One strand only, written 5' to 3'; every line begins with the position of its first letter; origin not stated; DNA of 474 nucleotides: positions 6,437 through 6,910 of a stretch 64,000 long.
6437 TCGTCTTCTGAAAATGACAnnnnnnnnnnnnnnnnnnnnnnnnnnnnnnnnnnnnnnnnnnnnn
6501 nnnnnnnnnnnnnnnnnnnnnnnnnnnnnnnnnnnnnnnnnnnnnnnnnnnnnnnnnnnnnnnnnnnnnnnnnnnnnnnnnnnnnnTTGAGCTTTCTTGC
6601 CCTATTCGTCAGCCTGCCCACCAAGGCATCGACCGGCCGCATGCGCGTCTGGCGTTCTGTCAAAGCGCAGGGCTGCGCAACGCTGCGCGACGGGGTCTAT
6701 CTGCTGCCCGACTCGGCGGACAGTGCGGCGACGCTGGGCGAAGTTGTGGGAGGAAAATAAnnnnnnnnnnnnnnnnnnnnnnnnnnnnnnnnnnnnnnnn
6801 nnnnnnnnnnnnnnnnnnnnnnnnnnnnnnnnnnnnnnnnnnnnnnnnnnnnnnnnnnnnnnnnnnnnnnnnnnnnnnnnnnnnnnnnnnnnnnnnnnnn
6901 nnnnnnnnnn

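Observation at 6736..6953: Three same-orientation copies of a Tn3-family-IR-like repeat just outside a Tn402 IRt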

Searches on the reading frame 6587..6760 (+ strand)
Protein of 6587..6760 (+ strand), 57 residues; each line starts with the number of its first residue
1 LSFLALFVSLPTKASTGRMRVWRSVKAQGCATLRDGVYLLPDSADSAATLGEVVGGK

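Call 30: search_protein_families(proteins=[window:6587-6760:+], library=ncbifam, max_evalue=0.01)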
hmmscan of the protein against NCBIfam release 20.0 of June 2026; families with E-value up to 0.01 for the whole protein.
window:6587-6760:+ (57 aa): 0 families

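Call 32: search_dna_similar(query=window:6587-6745:+, collection=plasmids, mode=protein, max_rows=30, rows=spread, max_evalue=0.001)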
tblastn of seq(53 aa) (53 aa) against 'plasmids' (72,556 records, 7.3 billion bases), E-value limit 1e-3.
Records with a match: 522; places in all: 531; records where one place covers at least 80% of the query: 494.
Best place of each record, by identity: >=99% 1; 95-99% 48; 80-90% 3; 60-80% 25; <60% 445.
By first word of the organism name: Klebsiella 171; Ralstonia 114; Enterobacter 56; Escherichia 38; Acinetobacter 28; Pseudomonas 21; Burkholderia 16; Cupriavidus 10; Citrobacter 7; Raoultella 7; and 20 more.
By predicted mobility (MOB-suite, as given by PLSDB): conjugative 250; mobilizable 138; non-mobilizable 134.
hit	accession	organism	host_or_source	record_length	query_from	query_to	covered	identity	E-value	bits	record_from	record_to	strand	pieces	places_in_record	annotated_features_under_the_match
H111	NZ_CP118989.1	Aeromonas allosaccharophila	Homo sapiens,cell culture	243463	1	53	100%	98.1%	7e-27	106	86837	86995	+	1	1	none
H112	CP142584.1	Escherichia coli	swine,pure culture,lung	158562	1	53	100%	98.1%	7e-27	106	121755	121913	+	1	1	none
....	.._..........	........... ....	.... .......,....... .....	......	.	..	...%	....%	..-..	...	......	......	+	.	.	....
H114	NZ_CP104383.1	Ralstonia pickettii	cell culture,aquaculture water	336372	2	53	98%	61.5%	6e-13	67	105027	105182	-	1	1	chromate resistance protein ChrB domain-containing protein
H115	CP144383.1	Ralstonia solanacearum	tobacco,whole organism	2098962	2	53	98%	57.7%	1e-11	64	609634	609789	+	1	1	chromate resistance protein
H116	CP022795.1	Ralstonia solanacearum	Solanum tuberosum,single cell,Potato ...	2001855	2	53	98%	57.7%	1e-11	64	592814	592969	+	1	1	hypothetical protein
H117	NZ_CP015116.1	Ralstonia pseudosolanacearum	eggplant,true culture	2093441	2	53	98%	57.7%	1e-11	64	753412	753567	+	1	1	none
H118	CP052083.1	Ralstonia solanacearum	tomato,cell culture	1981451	2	53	98%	57.7%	1e-11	64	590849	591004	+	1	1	hypothetical protein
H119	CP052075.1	Ralstonia solanacearum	tomato,cell culture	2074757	2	53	98%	57.7%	1e-11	64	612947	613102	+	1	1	none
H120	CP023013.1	Ralstonia solanacearum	Solanum tuberosum,single cell,Potato ...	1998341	2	53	98%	57.7%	1e-11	64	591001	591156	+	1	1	hypothetical protein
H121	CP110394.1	Burkholderia sp. JSH-S8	Tetrastigma hemsleyanum Diels et Gilg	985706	6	53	91%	58.3%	6e-12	64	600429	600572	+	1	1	chromate resistance protein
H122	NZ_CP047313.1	Pseudomonas putida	whole organism,soil sample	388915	1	53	100%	50.9%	3e-9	57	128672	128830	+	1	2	chromate resistance protein ChrB domain-containing protein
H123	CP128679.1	Klebsiella pneumoniae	Homo sapiens,blood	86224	1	53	100%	49.1%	2e-9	57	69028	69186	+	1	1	chromate resistance protein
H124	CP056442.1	Enterobacter cloacae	culture,Wastewater influent sample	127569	1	53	100%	49.1%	2e-9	57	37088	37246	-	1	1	chromate resistance protein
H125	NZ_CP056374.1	Klebsiella pneumoniae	culture,Wastewater influent sample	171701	1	53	100%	49.1%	2e-9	57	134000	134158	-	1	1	chromate resistance protein ChrB domain-containing protein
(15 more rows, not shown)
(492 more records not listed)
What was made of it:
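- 6587..6744 (+): 5' fragment (53 codons) of a chrB chromate-resistance gene, interrupted by the transposon end. This is the 'short ORF' of the finding. tblastn of the 53 aa gives 45-62% identity to the N-termini of annotated ChrB proteins in Ralstonia, Pseudomonas and Klebsiella plasmids (call 32).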
